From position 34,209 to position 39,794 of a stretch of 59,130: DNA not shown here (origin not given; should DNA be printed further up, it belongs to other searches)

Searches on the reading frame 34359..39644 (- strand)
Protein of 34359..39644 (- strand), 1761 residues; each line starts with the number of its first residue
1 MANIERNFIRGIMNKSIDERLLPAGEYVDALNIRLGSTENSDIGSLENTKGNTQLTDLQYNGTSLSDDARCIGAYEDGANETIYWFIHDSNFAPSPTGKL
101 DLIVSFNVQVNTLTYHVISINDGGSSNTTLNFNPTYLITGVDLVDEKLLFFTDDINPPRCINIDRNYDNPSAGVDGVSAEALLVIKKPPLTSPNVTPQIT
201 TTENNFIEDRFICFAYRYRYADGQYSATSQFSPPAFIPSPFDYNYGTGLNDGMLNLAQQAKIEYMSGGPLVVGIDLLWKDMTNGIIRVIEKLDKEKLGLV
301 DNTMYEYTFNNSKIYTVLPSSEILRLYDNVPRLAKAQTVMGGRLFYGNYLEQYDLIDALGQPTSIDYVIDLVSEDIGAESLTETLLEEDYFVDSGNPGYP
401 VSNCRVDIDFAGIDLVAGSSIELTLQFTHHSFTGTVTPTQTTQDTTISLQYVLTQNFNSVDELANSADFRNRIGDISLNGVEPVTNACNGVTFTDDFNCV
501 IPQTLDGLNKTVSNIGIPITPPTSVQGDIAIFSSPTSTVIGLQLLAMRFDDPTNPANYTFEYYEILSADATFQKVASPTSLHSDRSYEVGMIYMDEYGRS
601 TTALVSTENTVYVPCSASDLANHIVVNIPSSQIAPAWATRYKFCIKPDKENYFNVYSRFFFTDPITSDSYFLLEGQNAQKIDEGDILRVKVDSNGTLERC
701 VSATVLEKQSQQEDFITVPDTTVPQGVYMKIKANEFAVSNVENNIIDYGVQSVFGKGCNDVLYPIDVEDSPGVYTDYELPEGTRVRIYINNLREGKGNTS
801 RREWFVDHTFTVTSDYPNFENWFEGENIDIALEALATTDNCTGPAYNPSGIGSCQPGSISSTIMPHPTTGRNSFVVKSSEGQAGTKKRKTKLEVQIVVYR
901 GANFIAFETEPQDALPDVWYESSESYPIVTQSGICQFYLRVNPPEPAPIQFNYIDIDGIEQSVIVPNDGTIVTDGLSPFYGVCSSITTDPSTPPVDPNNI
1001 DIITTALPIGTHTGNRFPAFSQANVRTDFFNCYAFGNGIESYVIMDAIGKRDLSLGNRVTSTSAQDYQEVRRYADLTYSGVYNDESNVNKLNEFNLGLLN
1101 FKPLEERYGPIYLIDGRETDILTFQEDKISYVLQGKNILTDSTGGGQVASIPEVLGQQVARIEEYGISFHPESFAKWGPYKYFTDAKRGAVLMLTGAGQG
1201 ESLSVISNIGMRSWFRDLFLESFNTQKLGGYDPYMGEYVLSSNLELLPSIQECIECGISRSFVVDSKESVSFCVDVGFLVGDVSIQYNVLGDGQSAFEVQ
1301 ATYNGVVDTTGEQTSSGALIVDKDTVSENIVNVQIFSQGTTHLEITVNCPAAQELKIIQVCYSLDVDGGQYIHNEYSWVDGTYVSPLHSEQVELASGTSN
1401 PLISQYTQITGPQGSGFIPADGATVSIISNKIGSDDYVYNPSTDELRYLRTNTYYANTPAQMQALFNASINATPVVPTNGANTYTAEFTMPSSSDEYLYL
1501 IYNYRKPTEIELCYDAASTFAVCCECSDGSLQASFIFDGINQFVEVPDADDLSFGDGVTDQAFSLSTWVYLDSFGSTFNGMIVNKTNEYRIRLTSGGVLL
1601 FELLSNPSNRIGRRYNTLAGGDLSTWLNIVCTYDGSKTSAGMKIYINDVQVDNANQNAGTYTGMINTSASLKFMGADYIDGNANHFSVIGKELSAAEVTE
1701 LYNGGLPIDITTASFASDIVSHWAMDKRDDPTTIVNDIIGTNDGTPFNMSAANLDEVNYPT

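Call 46: search_protein_families(library=phrogs, proteins=[window:34359-39644:-], max_evalue=0.00001)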
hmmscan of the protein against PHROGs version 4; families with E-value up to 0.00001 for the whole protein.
window:34359-39644:- (1761 aa): 1 family
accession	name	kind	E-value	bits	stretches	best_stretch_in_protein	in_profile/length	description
phrog_14478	-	head and packaging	1.3e-225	753.1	2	5-748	2-695/1474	virion structural protein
